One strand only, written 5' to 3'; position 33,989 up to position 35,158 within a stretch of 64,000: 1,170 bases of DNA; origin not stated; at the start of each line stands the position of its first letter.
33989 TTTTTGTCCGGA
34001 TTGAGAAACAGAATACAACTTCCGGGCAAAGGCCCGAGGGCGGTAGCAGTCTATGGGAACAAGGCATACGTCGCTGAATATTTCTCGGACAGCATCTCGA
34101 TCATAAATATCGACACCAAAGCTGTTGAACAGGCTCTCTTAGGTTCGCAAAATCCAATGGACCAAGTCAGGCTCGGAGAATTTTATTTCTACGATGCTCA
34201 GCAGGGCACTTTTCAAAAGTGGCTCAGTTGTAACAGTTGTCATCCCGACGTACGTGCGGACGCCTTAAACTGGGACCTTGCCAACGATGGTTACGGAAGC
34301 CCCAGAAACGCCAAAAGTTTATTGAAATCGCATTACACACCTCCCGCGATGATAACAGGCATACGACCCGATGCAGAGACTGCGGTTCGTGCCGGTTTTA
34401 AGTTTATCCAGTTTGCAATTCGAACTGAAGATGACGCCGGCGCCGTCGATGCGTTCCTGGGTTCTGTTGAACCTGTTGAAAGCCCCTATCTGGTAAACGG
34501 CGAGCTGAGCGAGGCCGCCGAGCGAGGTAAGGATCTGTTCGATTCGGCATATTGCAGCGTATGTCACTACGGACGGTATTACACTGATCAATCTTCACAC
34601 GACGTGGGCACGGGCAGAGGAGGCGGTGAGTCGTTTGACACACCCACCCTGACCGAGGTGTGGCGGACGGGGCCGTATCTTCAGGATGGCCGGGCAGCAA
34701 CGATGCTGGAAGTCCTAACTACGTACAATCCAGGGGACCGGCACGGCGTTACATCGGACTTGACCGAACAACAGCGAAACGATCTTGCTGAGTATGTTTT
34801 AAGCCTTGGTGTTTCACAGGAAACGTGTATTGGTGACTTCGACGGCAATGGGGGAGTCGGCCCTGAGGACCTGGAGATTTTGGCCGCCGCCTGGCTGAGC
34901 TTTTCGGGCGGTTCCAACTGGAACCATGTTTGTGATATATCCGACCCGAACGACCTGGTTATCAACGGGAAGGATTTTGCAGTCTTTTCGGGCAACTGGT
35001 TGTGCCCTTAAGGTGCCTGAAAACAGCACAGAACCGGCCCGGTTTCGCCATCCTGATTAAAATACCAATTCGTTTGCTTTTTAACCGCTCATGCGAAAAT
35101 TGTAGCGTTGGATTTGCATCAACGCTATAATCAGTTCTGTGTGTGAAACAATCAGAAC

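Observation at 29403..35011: Adjacent secreted haem-c/beta-propeller genes: a LamG-propeller-2xCxxCH giant plus a propeller-cytochrome c peroxidase fusion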

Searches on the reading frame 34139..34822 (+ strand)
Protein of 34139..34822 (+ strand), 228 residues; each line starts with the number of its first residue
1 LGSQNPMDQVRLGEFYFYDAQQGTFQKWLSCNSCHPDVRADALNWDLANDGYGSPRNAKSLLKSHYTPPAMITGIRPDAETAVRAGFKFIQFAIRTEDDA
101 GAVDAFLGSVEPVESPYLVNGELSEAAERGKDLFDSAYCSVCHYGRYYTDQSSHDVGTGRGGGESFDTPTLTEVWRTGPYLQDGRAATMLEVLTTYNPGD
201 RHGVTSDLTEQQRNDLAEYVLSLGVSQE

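Call 74: search_solved_structures(query=window:34139-34822:+, max_evalue=1, show_alignments=5)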
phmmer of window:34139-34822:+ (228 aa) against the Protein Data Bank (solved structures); distinct sequences matched with E-value up to 1: 9.
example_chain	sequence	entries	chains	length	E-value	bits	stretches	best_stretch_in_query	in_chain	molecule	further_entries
5c2v_C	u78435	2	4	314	1.5e-25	93.6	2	8-167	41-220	HYDRAZINE SYNTHASE GAMMA SUBUNIT | Hypothetical (Di heme) protein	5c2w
6e1c_A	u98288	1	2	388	3.7e-10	43.2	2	5-66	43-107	Di-heme enzyme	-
2c1u_A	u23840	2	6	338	2e-05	27.8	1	77-189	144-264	DI-HAEM CYTOCHROME C PEROXIDASE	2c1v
1iqc_A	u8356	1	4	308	0.00018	24.7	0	128-195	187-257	di-heme peroxidase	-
3o5c_A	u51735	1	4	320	0.00087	22.4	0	8-66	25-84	Cytochrome c551 peroxidase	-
4aal_A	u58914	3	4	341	0.003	20.7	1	8-74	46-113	CYTOCHROME C551 PEROXIDASE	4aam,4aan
4aao_A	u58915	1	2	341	0.004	20.2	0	8-70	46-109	CYTOCHROME C551 PEROXIDASE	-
1zzh_A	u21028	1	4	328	0.023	17.8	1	7-83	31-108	cytochrome c peroxidase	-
7bny_A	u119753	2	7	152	0.36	13.8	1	78-164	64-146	Genome polyprotein | Protein 2A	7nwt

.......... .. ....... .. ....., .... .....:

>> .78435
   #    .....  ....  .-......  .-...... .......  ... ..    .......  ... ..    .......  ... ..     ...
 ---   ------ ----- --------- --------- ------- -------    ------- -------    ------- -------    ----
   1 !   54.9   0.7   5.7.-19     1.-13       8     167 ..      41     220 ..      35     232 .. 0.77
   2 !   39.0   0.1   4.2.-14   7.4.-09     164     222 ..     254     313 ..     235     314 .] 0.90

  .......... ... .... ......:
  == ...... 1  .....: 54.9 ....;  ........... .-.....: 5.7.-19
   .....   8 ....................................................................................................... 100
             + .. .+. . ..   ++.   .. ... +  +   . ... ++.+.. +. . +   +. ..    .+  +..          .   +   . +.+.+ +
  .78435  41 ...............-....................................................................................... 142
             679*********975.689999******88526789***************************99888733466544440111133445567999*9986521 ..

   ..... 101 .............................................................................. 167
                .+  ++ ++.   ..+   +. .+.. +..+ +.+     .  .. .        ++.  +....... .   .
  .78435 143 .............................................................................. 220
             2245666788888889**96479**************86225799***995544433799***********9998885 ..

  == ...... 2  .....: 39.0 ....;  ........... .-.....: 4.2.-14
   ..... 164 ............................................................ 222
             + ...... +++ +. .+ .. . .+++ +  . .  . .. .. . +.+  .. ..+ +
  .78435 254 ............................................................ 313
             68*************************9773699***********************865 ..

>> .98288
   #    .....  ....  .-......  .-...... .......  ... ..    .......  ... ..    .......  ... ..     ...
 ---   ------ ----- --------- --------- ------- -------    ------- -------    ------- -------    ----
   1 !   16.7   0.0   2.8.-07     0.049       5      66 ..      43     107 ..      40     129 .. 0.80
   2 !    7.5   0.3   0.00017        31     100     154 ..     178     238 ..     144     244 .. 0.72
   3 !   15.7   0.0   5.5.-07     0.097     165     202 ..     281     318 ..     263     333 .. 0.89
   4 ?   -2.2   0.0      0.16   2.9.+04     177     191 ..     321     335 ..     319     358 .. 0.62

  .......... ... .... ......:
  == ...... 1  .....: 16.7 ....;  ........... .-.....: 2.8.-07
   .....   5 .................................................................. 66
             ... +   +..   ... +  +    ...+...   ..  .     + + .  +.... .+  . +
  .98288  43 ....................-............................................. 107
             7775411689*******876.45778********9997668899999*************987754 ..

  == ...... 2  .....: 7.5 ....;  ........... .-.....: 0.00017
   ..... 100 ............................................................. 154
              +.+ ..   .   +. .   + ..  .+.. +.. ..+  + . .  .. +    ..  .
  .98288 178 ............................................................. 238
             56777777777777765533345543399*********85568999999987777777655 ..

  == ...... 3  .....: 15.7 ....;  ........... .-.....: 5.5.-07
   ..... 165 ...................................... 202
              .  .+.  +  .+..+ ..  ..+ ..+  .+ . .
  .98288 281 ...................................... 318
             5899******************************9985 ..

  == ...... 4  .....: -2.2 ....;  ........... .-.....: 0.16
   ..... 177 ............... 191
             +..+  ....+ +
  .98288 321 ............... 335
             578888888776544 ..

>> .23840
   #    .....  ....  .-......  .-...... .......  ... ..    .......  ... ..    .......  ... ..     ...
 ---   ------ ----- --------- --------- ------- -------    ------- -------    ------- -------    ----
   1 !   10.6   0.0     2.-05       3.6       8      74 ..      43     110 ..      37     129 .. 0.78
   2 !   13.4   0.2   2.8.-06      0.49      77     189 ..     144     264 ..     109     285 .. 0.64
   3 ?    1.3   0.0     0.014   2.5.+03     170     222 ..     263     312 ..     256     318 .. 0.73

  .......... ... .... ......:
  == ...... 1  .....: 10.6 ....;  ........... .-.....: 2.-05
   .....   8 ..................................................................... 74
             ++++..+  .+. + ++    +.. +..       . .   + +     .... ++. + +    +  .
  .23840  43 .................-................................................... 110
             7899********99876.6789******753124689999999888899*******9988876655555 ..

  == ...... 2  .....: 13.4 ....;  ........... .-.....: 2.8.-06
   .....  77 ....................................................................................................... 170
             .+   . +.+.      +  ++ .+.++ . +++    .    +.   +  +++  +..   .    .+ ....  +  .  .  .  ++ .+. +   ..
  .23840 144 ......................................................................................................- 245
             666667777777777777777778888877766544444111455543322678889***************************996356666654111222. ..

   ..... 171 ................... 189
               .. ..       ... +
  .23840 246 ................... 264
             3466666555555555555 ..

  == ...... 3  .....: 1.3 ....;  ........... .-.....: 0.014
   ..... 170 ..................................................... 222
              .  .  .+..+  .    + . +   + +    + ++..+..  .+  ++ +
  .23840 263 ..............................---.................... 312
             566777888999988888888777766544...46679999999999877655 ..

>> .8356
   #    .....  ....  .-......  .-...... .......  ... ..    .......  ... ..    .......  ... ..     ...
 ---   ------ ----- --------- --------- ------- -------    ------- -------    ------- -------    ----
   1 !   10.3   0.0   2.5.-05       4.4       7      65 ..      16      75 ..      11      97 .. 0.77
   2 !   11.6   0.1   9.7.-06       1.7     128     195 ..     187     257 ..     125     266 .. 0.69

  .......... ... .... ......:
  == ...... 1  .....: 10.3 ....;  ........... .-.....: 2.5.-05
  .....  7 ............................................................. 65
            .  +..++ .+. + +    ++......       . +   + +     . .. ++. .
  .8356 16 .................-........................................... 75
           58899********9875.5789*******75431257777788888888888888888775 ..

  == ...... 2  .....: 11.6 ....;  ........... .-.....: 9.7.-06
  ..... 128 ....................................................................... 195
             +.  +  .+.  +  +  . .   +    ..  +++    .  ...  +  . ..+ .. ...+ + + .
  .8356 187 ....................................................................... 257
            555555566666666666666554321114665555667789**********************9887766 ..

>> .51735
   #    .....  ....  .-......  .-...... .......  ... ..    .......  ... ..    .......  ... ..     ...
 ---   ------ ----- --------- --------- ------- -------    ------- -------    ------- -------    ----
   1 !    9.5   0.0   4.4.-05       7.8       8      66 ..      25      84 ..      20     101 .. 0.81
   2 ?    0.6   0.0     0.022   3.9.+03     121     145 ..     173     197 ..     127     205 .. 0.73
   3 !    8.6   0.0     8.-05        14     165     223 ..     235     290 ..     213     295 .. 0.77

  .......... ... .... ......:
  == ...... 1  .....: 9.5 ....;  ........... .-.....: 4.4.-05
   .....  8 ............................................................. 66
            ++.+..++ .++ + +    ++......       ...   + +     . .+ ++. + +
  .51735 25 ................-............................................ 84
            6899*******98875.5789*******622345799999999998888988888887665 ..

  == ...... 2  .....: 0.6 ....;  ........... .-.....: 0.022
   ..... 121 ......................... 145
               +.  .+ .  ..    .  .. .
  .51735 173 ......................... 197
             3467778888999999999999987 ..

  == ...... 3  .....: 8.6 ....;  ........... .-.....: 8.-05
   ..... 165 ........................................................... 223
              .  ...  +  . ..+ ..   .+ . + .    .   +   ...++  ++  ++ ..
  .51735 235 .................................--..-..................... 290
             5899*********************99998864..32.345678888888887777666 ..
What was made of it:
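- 34142..34822 (+): HzsC-like / CCP-MauG-superfamily di-haem domain (aa 386-612). phmmer against the PDB: HzsC 1.5e-25, MbnH 3.7e-10, CCP 2e-5 (call 74).
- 34742..34744 (+): His586 (DRHG), invariant, aligned to HzsC DMHG; candidate distal ligand of the gammaII-like haem. It lies in a 3-residue insertion relative to CCPs that is shared with HzsC (call 74).
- On Di-haem cytochrome c peroxidase / MauG (PF03150): The PDB CCP hits are weak, at 2e-5 or worse (call 74).
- The gamma domain is closest to HzsC (call 74). The position of the inter-haem Trp of CCP/MauG is Ile (call 74).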

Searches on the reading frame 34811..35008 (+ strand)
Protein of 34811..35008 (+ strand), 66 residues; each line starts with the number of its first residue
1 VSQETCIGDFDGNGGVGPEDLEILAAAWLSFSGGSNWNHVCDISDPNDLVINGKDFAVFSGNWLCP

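Call 42: search_protein_families(library=pfam, proteins=[window:34811-35008:+], max_evalue=10)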
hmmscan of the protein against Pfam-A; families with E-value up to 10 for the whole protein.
window:34811-35008:+ (66 aa): 0 families
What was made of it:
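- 34832..35008 (+): Dockerin-like two-repeat C-terminal tail (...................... ... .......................). No Pfam dockerin hit (call 42).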
